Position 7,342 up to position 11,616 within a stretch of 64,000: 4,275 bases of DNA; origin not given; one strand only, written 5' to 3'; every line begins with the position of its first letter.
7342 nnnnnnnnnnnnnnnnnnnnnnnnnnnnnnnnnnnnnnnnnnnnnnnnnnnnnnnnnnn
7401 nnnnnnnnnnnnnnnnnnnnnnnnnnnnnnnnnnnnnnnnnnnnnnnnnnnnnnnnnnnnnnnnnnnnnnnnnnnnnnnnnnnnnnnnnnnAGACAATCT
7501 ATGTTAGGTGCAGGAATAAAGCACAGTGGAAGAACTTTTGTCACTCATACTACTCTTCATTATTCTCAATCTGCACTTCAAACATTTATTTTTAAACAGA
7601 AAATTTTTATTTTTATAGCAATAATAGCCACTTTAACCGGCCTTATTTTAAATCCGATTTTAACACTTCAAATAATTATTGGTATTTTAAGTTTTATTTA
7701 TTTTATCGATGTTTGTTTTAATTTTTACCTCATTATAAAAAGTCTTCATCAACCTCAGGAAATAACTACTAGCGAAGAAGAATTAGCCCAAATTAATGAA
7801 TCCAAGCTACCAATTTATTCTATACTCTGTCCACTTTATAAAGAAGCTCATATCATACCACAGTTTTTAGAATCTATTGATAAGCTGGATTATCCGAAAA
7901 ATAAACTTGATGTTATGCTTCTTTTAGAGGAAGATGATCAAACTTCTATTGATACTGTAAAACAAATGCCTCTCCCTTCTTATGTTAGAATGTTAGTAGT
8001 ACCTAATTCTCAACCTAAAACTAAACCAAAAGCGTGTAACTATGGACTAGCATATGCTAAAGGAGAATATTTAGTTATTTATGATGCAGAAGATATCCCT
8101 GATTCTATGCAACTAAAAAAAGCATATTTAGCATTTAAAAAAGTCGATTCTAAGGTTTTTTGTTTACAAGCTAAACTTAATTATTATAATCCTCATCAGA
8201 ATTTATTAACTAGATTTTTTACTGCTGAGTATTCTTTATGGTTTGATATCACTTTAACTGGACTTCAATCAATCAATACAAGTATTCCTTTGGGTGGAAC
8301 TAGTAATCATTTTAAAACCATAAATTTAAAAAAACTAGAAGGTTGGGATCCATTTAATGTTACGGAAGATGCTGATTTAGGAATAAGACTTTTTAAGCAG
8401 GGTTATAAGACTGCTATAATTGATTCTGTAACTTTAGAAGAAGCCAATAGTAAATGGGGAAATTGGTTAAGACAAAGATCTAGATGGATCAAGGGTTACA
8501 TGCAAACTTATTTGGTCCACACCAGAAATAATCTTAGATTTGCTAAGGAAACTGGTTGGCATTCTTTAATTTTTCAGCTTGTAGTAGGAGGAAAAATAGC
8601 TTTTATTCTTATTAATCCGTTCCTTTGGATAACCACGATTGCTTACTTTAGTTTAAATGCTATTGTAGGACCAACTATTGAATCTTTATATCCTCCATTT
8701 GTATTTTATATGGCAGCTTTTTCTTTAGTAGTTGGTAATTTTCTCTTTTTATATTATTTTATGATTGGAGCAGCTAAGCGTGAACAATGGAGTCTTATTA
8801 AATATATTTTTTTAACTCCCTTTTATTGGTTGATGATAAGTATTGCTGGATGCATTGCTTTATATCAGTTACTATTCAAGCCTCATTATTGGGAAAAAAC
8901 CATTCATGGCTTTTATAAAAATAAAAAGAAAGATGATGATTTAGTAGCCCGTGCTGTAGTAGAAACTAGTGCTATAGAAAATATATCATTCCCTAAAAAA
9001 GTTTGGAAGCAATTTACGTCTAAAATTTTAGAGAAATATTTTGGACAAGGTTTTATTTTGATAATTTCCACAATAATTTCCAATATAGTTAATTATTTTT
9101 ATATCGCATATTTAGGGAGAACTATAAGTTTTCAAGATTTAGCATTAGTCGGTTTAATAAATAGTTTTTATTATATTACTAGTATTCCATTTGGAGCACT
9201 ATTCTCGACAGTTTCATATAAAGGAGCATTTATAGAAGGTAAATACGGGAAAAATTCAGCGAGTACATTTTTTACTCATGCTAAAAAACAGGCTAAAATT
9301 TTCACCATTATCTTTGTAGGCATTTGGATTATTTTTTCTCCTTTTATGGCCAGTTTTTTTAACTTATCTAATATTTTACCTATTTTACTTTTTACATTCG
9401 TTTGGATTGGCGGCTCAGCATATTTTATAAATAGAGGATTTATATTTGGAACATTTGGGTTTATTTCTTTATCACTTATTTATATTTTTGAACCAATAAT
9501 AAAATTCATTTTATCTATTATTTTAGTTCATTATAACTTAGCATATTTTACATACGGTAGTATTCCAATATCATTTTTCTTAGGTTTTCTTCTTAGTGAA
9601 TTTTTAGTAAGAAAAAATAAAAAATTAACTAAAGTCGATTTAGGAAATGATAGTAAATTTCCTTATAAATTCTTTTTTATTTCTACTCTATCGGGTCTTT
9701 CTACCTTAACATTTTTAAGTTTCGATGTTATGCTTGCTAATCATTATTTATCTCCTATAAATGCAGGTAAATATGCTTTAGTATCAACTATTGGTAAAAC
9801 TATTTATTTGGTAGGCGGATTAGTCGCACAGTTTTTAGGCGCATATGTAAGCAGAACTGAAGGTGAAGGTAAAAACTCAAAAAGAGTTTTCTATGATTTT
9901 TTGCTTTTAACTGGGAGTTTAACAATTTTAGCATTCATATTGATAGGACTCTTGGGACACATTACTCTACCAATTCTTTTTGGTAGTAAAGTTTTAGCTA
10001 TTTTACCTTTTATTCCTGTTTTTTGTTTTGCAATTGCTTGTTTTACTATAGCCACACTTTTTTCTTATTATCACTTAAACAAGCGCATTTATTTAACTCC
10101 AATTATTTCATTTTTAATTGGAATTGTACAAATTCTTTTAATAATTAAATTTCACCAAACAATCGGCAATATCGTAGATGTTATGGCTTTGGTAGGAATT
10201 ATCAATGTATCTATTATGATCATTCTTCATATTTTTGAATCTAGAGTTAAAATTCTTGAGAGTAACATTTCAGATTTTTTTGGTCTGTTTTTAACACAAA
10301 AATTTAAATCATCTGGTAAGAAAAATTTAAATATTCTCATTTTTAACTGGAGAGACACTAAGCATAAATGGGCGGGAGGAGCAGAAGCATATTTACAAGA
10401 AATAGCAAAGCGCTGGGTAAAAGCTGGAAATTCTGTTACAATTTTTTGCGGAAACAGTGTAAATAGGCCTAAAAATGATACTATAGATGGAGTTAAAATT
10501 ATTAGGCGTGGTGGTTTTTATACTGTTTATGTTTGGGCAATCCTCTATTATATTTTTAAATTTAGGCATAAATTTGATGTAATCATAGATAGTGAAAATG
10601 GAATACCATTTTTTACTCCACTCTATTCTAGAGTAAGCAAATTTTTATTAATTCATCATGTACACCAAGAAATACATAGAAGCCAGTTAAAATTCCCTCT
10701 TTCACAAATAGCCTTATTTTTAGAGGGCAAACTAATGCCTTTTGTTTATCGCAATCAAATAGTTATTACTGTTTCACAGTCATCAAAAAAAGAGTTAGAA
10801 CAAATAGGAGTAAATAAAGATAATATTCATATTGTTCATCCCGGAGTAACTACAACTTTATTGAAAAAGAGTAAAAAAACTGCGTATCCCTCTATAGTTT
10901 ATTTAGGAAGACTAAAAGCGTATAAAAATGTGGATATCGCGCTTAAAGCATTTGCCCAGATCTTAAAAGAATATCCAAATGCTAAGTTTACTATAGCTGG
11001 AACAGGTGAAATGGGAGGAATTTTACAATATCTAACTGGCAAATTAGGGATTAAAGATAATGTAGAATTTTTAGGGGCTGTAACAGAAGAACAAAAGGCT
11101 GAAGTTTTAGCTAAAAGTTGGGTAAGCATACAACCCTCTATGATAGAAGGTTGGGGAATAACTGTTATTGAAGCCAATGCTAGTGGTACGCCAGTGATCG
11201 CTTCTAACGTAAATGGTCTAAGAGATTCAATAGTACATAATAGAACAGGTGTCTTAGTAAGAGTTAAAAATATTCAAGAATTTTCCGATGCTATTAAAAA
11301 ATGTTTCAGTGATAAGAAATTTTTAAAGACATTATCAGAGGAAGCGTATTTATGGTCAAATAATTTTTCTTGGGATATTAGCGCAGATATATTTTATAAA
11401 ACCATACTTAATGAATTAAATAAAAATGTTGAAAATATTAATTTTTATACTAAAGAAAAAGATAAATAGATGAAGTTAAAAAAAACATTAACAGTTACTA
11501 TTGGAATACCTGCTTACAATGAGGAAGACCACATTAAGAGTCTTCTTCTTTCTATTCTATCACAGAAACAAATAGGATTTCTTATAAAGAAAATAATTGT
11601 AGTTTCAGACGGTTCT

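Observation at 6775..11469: A single 1564-aa polypeptide fuses four glycan-assembly modules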

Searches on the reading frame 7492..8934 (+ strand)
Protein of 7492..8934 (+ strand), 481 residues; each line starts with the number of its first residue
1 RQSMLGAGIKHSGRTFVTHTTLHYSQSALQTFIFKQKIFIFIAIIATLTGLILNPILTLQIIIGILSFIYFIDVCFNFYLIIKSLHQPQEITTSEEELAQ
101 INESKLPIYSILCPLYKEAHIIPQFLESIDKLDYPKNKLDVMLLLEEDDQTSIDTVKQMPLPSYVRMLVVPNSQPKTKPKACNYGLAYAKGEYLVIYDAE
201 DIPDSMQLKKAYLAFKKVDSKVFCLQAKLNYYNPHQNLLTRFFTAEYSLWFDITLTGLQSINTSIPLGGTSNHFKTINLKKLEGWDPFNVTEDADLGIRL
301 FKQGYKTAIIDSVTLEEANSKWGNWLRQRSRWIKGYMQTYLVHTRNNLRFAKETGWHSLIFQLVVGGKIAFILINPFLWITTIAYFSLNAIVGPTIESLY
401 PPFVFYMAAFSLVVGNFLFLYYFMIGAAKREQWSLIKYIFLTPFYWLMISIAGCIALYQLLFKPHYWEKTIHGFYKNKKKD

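Call 6: search_protein_families(library=pfam, proteins=[window:7492-8934:+], max_evalue=10)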
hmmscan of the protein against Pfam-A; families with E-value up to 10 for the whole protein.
window:7492-8934:+ (481 aa): 5 families
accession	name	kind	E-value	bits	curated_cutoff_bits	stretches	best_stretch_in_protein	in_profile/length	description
PF13641.12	Glyco_tranf_2_3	-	1.9e-20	74.3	27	1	109-335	3-230/230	Glycosyltransferase like family 2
PF13632.12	Glyco_trans_2_3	-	5.1e-20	72.6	27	1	194-390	2-194/198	Glycosyl transferase family group 2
PF00535.33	Glycos_transf_2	-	2.7e-09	37.6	23.3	1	110-250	1-132/168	Glycosyl transferase family 2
PF13506.12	Glyco_transf_21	-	0.0025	17.8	21.7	1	166-333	4-173/174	Glycosyl transferase family 21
PF03452.20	Anp1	-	0.0059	16.5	28.8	1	111-150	25-64/263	Anp1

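Call 23: search_solved_structures(query=window:7570-8934:+, max_evalue=0.01)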
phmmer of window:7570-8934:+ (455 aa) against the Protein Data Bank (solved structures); distinct sequences matched with E-value up to 0.01: 14.
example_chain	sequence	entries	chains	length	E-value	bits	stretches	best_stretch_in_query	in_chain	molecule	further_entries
7lby_A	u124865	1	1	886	4.8e-11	45.6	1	80-360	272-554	Cellulose synthase catalytic subunit [UDP-forming]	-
9b8v_E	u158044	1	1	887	4.8e-11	45.6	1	80-360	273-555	Cellulose synthase catalytic subunit [UDP-forming]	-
9fmv_A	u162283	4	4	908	5.1e-11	45.6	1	80-360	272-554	Cellulose synthase catalytic subunit [UDP-forming]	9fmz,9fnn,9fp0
5ej1_A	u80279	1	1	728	2.6e-07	33.3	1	150-393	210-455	Putative cellulose synthase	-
4p00_A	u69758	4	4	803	3.3e-07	33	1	150-393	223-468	Cellulose Synthase A subunit | Cellulose Synthase subunit A | Putative cellulose synthase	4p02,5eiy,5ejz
4hg6_A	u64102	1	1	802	3.3e-07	33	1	150-393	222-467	Cellulose Synthase Subunit A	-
6yv7_B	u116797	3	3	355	2.2e-06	30.3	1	81-176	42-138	Glycosyl transferase, family 2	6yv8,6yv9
6yv7_A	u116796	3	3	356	2.2e-06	30.3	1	81-176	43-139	Glycosyl transferase, family 2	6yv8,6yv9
5tze_C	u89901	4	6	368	0.0002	23.8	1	83-199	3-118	Glycosyl transferase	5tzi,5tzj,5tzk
5hea_A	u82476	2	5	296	0.00039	22.9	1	82-213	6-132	Putative glycosyltransferase (GalT1)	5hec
9jma_A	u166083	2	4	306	0.00042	22.8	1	83-182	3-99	GalNAc(5)-diNAcBac-PP-undecaprenol beta-1,3-glucosyltransferase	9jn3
5tz8_A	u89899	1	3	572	0.00044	22.7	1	83-199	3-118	Glycosyl transferase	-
26qs_A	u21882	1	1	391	0.0097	18.3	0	40-171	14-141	Ceramide glucosyltransferase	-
26qf_A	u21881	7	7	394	0.0098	18.2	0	40-171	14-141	Ceramide glucosyltransferase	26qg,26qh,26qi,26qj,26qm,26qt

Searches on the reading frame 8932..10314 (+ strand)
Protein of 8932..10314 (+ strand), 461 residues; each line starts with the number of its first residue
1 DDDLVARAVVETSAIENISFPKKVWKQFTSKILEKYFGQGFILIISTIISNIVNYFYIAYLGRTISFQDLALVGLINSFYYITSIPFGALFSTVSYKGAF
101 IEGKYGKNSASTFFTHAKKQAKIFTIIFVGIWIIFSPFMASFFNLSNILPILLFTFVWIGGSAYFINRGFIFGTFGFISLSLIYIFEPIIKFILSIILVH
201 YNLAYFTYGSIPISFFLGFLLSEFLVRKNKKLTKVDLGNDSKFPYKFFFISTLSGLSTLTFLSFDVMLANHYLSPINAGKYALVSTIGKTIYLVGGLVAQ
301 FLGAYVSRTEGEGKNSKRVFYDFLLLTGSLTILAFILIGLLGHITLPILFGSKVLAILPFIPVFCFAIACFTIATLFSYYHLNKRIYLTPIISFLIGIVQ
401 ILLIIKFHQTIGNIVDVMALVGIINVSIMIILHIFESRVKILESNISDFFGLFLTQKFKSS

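Call 6: search_protein_families(library=pfam, proteins=[window:8932-10314:+], max_evalue=10)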
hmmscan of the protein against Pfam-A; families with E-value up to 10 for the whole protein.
window:8932-10314:+ (461 aa): 0 families

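Call 7: search_protein_families(library=ncbifam, proteins=[window:8932-10314:+], max_evalue=1)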
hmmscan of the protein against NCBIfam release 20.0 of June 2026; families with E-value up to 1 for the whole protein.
window:8932-10314:+ (461 aa): 0 families

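Call 15: search_solved_structures(query=A2, max_evalue=10, show_alignments=2)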
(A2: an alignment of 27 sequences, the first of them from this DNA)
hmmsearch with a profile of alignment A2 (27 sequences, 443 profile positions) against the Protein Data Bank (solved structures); distinct sequences matched with E-value up to 10: 1.
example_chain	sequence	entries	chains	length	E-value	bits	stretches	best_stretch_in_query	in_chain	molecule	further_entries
6tpg_A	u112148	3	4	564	0.051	15.9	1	267-369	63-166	Orexin receptor type 2,GlgA glycogen synthase,Hypocretin receptor-2 | Orexin receptor type 2,GlgA glycogen synthase,Orexin receptor type 2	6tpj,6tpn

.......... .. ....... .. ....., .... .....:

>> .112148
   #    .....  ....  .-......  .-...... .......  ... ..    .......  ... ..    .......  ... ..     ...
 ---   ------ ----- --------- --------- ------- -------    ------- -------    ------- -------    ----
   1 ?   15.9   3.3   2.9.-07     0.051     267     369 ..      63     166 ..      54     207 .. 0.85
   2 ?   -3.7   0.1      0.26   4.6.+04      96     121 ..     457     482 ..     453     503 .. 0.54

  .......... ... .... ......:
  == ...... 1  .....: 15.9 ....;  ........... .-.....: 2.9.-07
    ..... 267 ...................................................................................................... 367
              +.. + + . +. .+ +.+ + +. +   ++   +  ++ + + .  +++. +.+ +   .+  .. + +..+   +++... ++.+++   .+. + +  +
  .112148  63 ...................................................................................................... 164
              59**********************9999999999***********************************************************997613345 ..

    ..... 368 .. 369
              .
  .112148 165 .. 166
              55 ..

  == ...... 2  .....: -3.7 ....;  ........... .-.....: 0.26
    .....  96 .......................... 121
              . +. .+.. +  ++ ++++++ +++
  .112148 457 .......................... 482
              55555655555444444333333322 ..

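Call 16: search_protein_families(library=pfam, alignment_id=A2, max_evalue=1)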
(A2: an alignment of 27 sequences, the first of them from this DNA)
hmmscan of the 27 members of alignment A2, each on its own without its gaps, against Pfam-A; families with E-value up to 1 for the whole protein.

A. member 1, seq(441 aa): 0 families

B. families by the number of members that match (of 27 scanned): 12 families
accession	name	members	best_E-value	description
PF01943.22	Polysacc_synt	11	2e-08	Polysaccharide biosynthesis protein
PF13440.11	Polysacc_synt_3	4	4.3e-15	Polysaccharide biosynthesis protein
PF01554.23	MatE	2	2.4e-05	MatE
PF19119.5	DUF5803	1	0.00097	Family of unknown function (DUF5803)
PF06900.16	DUF1270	1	0.001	Protein of unknown function (DUF1270)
PF15940.10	YjcB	1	0.027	Family of unknown function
PF19706.4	DUF6203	1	0.084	Family of unknown function (DUF6203)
PF04983.23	RNA_pol_Rpb1_3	1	0.13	RNA polymerase Rpb1, domain 3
PF08602.15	Mgr1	1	0.32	Mgr1-like, i-AAA protease complex subunit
PF10601.15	zf-LITAF-like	1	0.49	LITAF-like zinc ribbon domain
PF07051.17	OCIA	1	0.55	Ovarian carcinoma immunoreactive antigen (OCIA)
PF02392.22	Ycf4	1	0.62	Ycf4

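Call 99: search_protein_representatives(alignment_id=A2)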
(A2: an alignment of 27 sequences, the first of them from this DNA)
Query: 27 sequences, 443 profile positions. Proteins with E-value up to 0.001 (for the whole library): 6586; up to 1e-10: 4185; up to 1e-30: 1012. The best 150 are listed.
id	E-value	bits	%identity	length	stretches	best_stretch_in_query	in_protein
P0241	9.7e-154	529.1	-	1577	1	4-442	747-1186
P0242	1.4e-151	522.0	-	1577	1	5-442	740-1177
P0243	3.8e-151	520.6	-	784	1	2-441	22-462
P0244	6.6e-151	519.8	-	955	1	6-436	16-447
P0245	6.0e-150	516.6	-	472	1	3-434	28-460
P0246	2.0e-149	515.0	-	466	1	2-434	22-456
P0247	8.1e-147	506.3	-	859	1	12-442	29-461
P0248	4.5e-145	500.6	-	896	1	2-442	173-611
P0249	1.3e-144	499.1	-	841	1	10-442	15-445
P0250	1.4e-143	495.6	-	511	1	2-434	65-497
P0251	1.9e-142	492.0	-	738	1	14-430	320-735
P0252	3.1e-142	491.3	-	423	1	12-422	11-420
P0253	5.0e-141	487.3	-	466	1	8-437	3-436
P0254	6.8e-141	486.8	-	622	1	8-442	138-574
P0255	1.6e-140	485.6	-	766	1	10-438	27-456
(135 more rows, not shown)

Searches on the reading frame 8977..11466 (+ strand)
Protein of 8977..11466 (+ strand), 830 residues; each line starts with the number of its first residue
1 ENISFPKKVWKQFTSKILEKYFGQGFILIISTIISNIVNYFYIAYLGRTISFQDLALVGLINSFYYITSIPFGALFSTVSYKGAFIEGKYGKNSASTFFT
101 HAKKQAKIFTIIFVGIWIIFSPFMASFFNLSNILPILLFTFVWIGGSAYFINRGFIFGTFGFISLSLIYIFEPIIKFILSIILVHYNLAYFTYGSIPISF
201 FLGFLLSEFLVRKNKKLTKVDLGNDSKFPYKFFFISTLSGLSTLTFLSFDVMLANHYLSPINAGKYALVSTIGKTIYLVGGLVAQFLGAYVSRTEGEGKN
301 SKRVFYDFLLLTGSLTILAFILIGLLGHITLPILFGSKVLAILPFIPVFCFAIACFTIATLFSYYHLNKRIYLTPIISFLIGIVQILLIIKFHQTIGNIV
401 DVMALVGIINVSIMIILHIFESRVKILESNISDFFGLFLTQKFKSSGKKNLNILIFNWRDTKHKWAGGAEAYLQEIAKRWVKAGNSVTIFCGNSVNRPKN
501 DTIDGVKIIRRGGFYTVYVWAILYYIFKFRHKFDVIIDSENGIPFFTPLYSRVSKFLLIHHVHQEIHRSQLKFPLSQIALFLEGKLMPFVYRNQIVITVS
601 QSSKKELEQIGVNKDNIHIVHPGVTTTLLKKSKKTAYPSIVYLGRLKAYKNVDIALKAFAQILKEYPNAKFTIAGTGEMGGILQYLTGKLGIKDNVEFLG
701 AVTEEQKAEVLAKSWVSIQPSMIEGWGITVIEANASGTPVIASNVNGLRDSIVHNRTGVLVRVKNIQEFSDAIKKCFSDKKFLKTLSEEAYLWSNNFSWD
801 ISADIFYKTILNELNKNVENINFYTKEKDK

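Call 54: predict_structure(alignment_id=A6)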
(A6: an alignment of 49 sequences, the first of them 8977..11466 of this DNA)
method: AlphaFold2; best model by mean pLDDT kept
length: 830 residues; sequences in the alignment: 49
mean_pLDDT: 88.5   pTM: 0.72
mean pLDDT of the five models: 88.5, 87.4, 86.4, 84.8, 84.4
residues with pLDDT >= 90: 461; 70-90: 328; 50-70: 37; < 50: 4
segments of 3 or more residues with pLDDT < 50: 1-4
pLDDT, mean of each block of 10 residues (from residue 1): 54 63 81 89 89 90 88 92 89 85 87 91 89 88 90 89 89 93 91 91 92 77 84 92 89 92 94 91 88 88 93 95 92 88 95 96 93 93 95 94 96 95 84 78 62 90 67 91 93 81 89 83 90 91 87 91 79 87 91 91 90 90 85 93 90 96 95 92 96 95 89 95 81 93 91 93 95 95 94 91 94 85 71
secondary structure, 60 per line:
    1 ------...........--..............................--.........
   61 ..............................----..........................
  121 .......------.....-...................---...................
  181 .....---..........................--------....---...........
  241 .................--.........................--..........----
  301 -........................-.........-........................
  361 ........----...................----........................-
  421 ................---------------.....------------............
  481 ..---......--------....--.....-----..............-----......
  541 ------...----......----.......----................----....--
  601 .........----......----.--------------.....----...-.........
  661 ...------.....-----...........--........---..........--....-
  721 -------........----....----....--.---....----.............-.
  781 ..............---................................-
elements in order (helices of 4 or more, strands of 3 or more residues): H7-17 H20-49 H52-90 H95-127 H134-138 H140-158 H162-185 H189-214 H223-226 H230-257 H260-284 H287-296 H302-325 H327-335 H337-368 H373-391 H396-419 H421-436 E452-456 H469-482 E486-491 E500-503 E506-510 H516-529 E535-540 E554-559 H564-570 H575-590 E595-598 H601-609 E617-619 E639-643 H652-663 E670-674 H680-690 E696-700 H704-713 E716-719 H728-735 E740-743 H748-751 E758-761 H766-778 H780-794 H799-829

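Call 56: fold_search(model_id=the predicted structure, library=pdb)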
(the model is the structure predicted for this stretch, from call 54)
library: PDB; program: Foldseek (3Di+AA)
matches with E <= 10: 925; with E <= 0.001: 443
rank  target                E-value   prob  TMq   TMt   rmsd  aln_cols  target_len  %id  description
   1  3c48_A                1.6e-16  1.00  0.24  0.46  11.8       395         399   19  Structure of the retaining glycosyltransferase MshA: The first step in mycothiol biosynthesis. Organism: Corynebacteri (released 2008-03-25)
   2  3c4q_A                2.4e-16  1.00  0.39  0.80   2.9       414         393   18  Structure of the retaining glycosyltransferase MshA : The first step in mycothiol biosynthesis. Organism : Corynebacte (released 2008-04-01)
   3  6d9t                  5.2e-16  1.00  0.37  0.78   4.2       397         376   18  BshA from Staphylococcus aureus complexed with UDP (released 2019-05-08)
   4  3c48_B                5.6e-16  1.00  0.23  0.46  11.6       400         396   18  Structure of the retaining glycosyltransferase MshA: The first step in mycothiol biosynthesis. Organism: Corynebacteri (released 2008-03-25)
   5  6n1x                  1.4e-15  1.00  0.38  0.78   4.0       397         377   18  BshA from Staphylococcus aureus complexed with UDP and N-acetylglucosamine (released 2019-08-21)
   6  3c4q_B                2.2e-15  1.00  0.39  0.80   2.9       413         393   19  Structure of the retaining glycosyltransferase MshA : The first step in mycothiol biosynthesis. Organism : Corynebacte (released 2008-04-01)
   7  6kih_A                1.2e-14  1.00  0.39  0.79   3.3       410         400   19  Sucrose-phosphate synthase (tll1590) from Thermosynechococcus elongatus (released 2020-05-27)
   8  7qsg_A                1.6e-14  1.00  0.37  0.77   3.6       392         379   20  Methylmannose polysaccharide mannosyltransferase from M. hassiacum (released 2023-01-25)
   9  6kih_B                1.1e-13  1.00  0.40  0.80   3.0       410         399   19  Sucrose-phosphate synthase (tll1590) from Thermosynechococcus elongatus (released 2020-05-27)
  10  6eji_A                1.2e-13  1.00  0.37  0.81   3.6       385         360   22  Structure of a glycosyltransferase (released 2018-02-07)
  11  5d00_B                1.3e-13  1.00  0.36  0.78   4.5       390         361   17  Crystal structure of BshA from B. subtilis complexed with N-acetylglucosaminyl-malate and UMP (released 2016-09-07)
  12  5d00_A                1.5e-13  1.00  0.35  0.77   5.0       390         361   17  Crystal structure of BshA from B. subtilis complexed with N-acetylglucosaminyl-malate and UMP (released 2016-09-07)
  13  5d01_A                1.7e-13  1.00  0.35  0.78   4.5       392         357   16  Crystal structure of BshA from B. subtilis complexed with N-acetylglucosaminyl-malate (released 2016-09-07)
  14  3mbo_D                2.0e-13  1.00  0.36  0.75   4.3       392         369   21  Crystal Structure of the Glycosyltransferase BaBshA bound with UDP and L-malate (released 2010-09-29)
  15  4xsu_B                3.2e-13  1.00  0.37  0.80   3.6       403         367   18  Crystal structure of Anabaena Alr3699/HepE in complex with UDP and glucose (released 2016-01-13)
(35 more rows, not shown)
